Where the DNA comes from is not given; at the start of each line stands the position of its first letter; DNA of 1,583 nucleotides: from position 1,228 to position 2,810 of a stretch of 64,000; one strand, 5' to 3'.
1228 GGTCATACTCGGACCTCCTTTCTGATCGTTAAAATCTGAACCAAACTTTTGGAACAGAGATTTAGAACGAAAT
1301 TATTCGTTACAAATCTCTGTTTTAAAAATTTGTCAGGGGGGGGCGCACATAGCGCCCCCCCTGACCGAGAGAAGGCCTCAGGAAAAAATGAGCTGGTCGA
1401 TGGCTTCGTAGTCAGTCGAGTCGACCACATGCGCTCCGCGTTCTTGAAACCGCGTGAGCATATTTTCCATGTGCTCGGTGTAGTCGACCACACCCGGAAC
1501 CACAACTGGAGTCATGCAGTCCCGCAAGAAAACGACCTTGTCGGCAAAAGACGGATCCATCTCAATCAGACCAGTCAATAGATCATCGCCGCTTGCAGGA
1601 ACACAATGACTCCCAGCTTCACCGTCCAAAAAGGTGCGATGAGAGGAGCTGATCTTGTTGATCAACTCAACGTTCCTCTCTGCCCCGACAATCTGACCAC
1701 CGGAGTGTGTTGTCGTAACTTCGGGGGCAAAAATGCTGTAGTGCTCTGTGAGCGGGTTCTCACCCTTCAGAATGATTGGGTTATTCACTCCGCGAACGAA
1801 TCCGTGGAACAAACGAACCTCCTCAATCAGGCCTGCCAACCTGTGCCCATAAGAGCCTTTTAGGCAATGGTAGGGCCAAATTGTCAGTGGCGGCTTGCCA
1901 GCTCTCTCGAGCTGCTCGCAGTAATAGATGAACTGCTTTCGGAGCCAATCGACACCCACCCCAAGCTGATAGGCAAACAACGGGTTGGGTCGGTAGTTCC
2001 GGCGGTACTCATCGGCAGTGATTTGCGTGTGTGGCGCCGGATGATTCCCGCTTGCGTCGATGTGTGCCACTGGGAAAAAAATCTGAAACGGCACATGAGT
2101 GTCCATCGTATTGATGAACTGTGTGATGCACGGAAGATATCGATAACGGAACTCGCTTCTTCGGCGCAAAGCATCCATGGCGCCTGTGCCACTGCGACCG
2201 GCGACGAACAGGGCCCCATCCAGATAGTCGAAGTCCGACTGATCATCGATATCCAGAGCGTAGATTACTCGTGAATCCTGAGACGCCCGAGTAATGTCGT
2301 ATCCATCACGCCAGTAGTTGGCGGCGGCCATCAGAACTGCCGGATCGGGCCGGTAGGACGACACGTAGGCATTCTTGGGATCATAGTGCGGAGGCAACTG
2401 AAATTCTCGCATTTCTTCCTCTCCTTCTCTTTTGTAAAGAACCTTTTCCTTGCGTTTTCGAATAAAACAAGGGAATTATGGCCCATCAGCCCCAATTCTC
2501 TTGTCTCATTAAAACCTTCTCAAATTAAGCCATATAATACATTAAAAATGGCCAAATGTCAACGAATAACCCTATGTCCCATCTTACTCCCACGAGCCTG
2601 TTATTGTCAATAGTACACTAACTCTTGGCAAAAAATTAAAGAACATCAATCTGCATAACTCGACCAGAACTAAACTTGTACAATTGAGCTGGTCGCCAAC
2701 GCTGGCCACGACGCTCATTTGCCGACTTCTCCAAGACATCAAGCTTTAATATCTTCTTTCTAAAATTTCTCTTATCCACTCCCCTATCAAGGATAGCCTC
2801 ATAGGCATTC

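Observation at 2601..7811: Four NrtR-type operators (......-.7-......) that each embed a TTGACA -35 hexamer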

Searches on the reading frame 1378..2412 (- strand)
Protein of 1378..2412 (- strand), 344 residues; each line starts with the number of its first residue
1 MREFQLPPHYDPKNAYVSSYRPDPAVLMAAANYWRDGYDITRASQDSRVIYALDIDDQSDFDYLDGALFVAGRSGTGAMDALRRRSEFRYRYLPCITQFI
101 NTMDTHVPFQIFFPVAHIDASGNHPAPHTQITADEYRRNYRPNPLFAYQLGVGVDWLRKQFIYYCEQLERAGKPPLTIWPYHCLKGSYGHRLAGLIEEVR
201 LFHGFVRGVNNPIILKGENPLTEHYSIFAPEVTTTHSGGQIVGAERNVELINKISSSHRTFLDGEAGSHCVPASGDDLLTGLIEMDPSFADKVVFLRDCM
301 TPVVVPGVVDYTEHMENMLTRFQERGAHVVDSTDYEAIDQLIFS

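Call 7: search_protein_families(library=pfam, proteins=[window:1378-2412:-])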
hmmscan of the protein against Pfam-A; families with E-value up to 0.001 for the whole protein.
window:1378-2412:- (344 aa): 0 families

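Call 9: search_protein_families(library=ncbifam, proteins=[window:1378-2412:-], max_evalue=0.01)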
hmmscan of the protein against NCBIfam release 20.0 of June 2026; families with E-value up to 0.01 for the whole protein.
window:1378-2412:- (344 aa): 0 families

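Call 31: search_solved_structures(query=window:1378-2412:-, max_evalue=1)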
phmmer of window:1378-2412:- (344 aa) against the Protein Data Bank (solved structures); distinct sequences matched with E-value up to 1: 4.
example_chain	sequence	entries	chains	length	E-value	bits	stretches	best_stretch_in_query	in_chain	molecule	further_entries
5flz_C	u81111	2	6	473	0.22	13.7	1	9-81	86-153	TUBULIN GAMMA CHAIN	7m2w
5fm1_C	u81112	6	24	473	0.22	13.7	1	9-81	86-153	TUBULIN GAMMA CHAIN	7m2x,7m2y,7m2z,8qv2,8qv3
6noz_A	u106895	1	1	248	0.52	12.5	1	202-260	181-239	Polyprotein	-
9u8m_A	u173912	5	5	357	0.7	12.1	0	171-229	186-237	nicotinamidase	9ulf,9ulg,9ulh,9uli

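Call 50: find_homologous_proteins(query=window:1378-2412:-)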
Query window:1378-2412:- (344 aa): 4309 proteins with E <= 0.001 among 7670 candidates; the best 120 are listed.
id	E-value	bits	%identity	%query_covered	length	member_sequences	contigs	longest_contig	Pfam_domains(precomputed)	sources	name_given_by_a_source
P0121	6.3e-239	810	100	100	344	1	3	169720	-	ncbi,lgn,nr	ncbi:MAG: nicotinamidase [Candidatus Pacebacteria bacterium]|nr:nicotinamidase [Candidatus Paceibact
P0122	3.4e-127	442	58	100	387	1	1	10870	-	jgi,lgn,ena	-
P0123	2.8e-124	433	55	100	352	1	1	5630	-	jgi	jgi:nicotinamidase-related amidase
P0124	3.0e-124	433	56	100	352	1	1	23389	-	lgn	-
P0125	4.5e-122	426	55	99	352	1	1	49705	-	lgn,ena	-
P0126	6.4e-120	418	56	99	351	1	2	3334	-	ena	-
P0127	2.1e-116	407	53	98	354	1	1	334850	-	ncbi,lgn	-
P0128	5.5e-109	382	54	96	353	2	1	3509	-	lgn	-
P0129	1.2e-108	381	53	100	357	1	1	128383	-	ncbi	-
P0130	1.4e-108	381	51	99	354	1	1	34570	-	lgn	-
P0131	1.6e-107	378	52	95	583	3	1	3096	-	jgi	jgi:nicotinamidase-related amidase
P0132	1.5e-106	375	51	96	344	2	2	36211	-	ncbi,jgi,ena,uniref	ncbi:hypothetical protein LCGC14_0709520 [marine sediment metagenome]|uniref:Isochorismatase-like do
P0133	2.8e-104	367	52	96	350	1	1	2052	PF00857.27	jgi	-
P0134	3.3e-104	367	51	97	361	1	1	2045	-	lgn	-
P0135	2.5e-103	364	52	95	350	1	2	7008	-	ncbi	-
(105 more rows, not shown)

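Call 51: find_encoding_contigs(protein=P0122, flank=7000, max_places=1)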
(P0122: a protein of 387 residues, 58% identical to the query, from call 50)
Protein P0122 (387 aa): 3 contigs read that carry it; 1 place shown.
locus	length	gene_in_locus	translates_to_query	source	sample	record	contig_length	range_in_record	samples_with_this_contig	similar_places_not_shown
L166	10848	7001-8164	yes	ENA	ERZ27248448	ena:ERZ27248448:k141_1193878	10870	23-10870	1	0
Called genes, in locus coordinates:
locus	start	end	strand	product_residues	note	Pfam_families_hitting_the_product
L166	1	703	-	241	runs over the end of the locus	?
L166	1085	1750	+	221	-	PF00293:NUDIX, PF19368:WHD_AraR, PF21906:WHD_NrtR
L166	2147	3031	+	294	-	PF01145:Band_7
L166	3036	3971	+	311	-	-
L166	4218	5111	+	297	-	PF13672:PP2C_2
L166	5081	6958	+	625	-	-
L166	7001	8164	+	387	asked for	-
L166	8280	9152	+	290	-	-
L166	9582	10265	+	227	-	PF00857:Isochorismatase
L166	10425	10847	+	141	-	?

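Call 52: find_encoding_contigs(protein=P0124, flank=7000, max_places=1)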
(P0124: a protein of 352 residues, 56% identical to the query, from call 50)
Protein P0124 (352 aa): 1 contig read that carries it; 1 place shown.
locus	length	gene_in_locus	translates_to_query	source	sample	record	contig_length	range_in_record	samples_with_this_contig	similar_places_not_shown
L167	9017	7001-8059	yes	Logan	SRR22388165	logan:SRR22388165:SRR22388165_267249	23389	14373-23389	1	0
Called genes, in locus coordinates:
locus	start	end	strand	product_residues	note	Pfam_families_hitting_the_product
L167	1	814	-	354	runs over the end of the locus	PF02729:OTCace_N, PF00185:OTCace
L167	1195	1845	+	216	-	PF01810:LysE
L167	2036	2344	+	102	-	-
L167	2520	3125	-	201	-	-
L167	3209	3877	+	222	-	PF00293:NUDIX, PF19368:WHD_AraR, PF21906:WHD_NrtR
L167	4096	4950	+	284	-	PF13672:PP2C_2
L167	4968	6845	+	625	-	-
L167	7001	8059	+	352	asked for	-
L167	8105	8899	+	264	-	-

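Call 53: find_encoding_contigs(protein=P0125, flank=7000, max_places=1)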
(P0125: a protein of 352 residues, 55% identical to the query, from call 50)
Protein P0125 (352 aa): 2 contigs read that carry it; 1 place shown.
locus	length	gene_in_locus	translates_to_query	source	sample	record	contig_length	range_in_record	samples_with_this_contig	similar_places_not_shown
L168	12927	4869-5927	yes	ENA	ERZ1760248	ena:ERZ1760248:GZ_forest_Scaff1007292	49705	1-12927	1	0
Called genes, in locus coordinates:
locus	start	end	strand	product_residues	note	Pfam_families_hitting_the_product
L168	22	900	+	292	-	-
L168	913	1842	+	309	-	-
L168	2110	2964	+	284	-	PF13672:PP2C_2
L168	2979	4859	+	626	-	-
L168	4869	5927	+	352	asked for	-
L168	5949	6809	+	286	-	-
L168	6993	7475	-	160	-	PF01467:CTP_transf_like (weak)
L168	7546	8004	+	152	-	PF15891:Nuc_deoxyri_tr2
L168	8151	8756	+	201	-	-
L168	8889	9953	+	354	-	PF03747:ADP_ribosyl_GH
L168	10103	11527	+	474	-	PF01467:CTP_transf_like, PF01513:NAD_kinase (weak)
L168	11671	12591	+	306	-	-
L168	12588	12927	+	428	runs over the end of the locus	PF17767:NAPRTase_N, PF04095:NAPRTase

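Call 54: find_encoding_contigs(protein=P0127, flank=7000, max_places=1)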
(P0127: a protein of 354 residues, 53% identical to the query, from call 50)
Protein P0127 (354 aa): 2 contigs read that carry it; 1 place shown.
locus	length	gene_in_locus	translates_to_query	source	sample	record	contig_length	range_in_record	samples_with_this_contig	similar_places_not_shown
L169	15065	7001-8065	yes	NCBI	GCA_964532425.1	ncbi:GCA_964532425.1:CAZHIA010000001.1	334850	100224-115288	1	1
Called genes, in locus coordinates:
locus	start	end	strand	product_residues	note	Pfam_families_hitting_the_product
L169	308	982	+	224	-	PF00293:NUDIX, PF19368:WHD_AraR, PF21906:WHD_NrtR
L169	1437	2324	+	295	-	PF01145:Band_7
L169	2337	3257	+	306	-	-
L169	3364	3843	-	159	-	-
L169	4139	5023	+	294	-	PF13672:PP2C_2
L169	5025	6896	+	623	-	-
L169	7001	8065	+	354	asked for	-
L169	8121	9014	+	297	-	-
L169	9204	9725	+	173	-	PF01467:CTP_transf_like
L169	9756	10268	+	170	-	PF01467:CTP_transf_like (weak)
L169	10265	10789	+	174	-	PF02464:CinA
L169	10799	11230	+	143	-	-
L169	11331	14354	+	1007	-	-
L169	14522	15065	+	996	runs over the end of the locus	PF18171:LSDAT_prok (faint)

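Call 55: find_encoding_contigs(protein=P0130, flank=7000, max_places=1)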
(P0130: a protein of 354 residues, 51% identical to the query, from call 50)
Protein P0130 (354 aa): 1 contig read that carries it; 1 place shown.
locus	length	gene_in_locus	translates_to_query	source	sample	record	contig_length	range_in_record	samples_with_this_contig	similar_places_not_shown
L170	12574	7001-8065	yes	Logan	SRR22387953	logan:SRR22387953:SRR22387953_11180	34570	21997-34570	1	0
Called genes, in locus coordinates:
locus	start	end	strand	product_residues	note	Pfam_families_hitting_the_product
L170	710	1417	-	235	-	PF03162:Y_phosphatase2, PF22741:PTP-NADK, PF22785:Tc-R-P, PF22784:PTP-SAK, PF14566:PTPlike_phytase (weak)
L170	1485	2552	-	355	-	PF01436:NHL (faint), PF13360:PQQ_2 (faint)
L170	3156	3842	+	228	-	PF00293:NUDIX, PF19368:WHD_AraR, PF21906:WHD_NrtR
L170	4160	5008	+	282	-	PF13672:PP2C_2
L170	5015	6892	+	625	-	-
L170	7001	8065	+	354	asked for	-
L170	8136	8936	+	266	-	-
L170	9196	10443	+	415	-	PF17767:NAPRTase_N, PF04095:NAPRTase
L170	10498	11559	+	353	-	PF02540:NAD_synthase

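Call 60: search_protein_families(library=padloc, proteins=[window:1378-2412:-], max_evalue=0.01)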
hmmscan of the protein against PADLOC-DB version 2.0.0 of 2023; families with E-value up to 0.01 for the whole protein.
window:1378-2412:- (344 aa): 0 families

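Call 61: search_protein_families(library=pfam, proteins=[window:1378-2412:-], max_evalue=1)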
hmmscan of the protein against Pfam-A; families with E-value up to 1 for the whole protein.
window:1378-2412:- (344 aa): 0 families

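Call 78: find_encoding_contigs(protein=P0121, flank=10000, max_places=3)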
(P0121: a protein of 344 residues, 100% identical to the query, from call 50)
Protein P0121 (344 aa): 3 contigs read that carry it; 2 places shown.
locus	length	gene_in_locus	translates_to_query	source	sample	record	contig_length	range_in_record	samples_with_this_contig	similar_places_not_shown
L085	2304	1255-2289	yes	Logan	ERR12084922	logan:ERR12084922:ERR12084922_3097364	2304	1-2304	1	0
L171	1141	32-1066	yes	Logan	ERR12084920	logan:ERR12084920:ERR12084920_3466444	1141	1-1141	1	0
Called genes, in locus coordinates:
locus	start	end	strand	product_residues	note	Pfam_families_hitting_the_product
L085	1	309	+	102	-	?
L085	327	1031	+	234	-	PF00293:NUDIX, PF19368:WHD_AraR, PF21906:WHD_NrtR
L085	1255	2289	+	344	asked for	-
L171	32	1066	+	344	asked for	-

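Call 88: predict_structure(alignment_id=A7)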
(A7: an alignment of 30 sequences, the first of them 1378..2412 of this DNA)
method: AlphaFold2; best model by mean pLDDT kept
length: 344 residues; sequences in the alignment: 30
mean_pLDDT: 95.4   pTM: 0.91
mean pLDDT of the five models: 95.4, 94.9, 94.4, 94.4, 93.8
residues with pLDDT >= 90: 313; 70-90: 29; 50-70: 2; < 50: 0
segments of 3 or more residues with pLDDT < 50: none
pLDDT, mean of each block of 10 residues (from residue 1): 85 97 97 94 97 96 87 91 98 97 96 98 96 98 98 98 98 93 93 97 97 95 97 97 95 97 94 97 98 98 86 94 98 97 94
secondary structure, 60 per line:
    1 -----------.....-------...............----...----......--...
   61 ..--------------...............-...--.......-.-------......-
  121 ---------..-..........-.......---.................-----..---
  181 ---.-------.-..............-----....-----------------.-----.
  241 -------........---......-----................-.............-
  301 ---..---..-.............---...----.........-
elements in order: H12-16 H24-38 E50-55 H59-62 H77-91 E98-104 E117-119 H133-139 E140-142 H144-150 H154-170 H194-207 E213-216 H248-255 E259-264 H270-285 H287-292 E293-296 H312-324 E328-330 H335-343

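Call 90: fold_search(model_id=the predicted structure, library=pdb)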
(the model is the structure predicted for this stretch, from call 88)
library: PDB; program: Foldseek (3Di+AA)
matches with E <= 10: 671; with E <= 0.001: 78
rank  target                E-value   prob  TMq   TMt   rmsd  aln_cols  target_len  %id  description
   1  2wta                  6.3e-10  1.00  0.48  0.74   4.6       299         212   17  Acinetobacter baumanii nicotinamidase pyrazinamidease (released 2009-11-10)
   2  2wt9_A                1.1e-09  1.00  0.48  0.75   4.6       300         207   17  Acinetobacter baumanii nicotinamidase pyrazinamidease (released 2009-11-10)
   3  9u8m                  2.1e-09  1.00  0.52  0.54  11.9       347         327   14  Drosophila melanogaster Nicotinamidase in Complex with Inhibitor CN2 (released 2025-09-03)
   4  2wt9_B                3.1e-09  1.00  0.48  0.76   4.7       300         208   16  Acinetobacter baumanii nicotinamidase pyrazinamidease (released 2009-11-10)
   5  3v8e_A                1.2e-08  1.00  0.50  0.76   5.1       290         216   18  Crystal structure of the yeast nicotinamidase Pnc1p bound to the inhibitor nicotinaldehyde (released 2012-01-25)
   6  2h0r_A                2.0e-08  1.00  0.50  0.76   4.9       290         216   17  Structure of the Yeast Nicotinamidase Pnc1p (released 2007-03-27)
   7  3r2j_C                3.7e-08  1.00  0.46  0.77   4.4       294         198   18  Crystal Structure of PnC1 from L. infantum in complex with nicotinate (released 2011-08-24)
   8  1ilw                  5.3e-08  1.00  0.43  0.80   5.5       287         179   18  Crystal Structure of Pyrazinamidase/Nicotinamidase of Pyrococcus horikoshii (released 2001-12-12)
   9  3r2j_A                1.1e-07  1.00  0.48  0.79   4.5       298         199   17  Crystal Structure of PnC1 from L. infantum in complex with nicotinate (released 2011-08-24)
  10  3r2j_B                1.5e-07  1.00  0.46  0.76   4.8       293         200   18  Crystal Structure of PnC1 from L. infantum in complex with nicotinate (released 2011-08-24)
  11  3o93_A                2.6e-07  1.00  0.43  0.73   4.7       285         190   15  High resolution crystal structures of Streptococcus pneumoniae nicotinamidase with trapped intermediates provide insig (released 2011-01-12)
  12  3o91_C                7.7e-07  1.00  0.44  0.77   4.4       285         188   15  High resolution crystal structures of Streptococcus pneumoniae nicotinamidase with trapped intermediates provide insig (released 2011-01-12)
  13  3o91_A                8.2e-07  1.00  0.44  0.76   4.5       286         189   15  High resolution crystal structures of Streptococcus pneumoniae nicotinamidase with trapped intermediates provide insig (released 2011-01-12)
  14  3o92_C                8.7e-07  1.00  0.44  0.76   4.4       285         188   15  High resolution crystal structures of Streptococcus pneumoniae nicotinamidase with trapped intermediates provide insig (released 2011-01-12)
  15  3o90_B                8.7e-07  1.00  0.44  0.76   4.5       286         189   16  High resolution crystal structures of Streptococcus pneumoniae nicotinamidase with trapped intermediates provide insig (released 2011-01-12)
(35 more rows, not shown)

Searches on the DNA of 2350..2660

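Call 24: search_rna_families(source=window, start=2350, end=2660, threshold=evalue, max_evalue=5)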
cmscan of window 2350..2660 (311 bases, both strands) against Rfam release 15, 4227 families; matches with E-value up to 5: 3.
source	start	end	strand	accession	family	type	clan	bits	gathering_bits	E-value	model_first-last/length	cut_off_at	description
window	2463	2508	-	RF03623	mir-1252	Gene; miRNA;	-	17.9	70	1.9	1-65/65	no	mir-1252 microRNA precursor family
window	2433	2504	+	RF02377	SurA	Gene; sRNA;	-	15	100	0.06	1-279/279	no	SurA sRNA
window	2407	2552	-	RF04310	nqrA-II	Cis-reg;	-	15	55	4.3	1-174/174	no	nqrA-II ncRNA motif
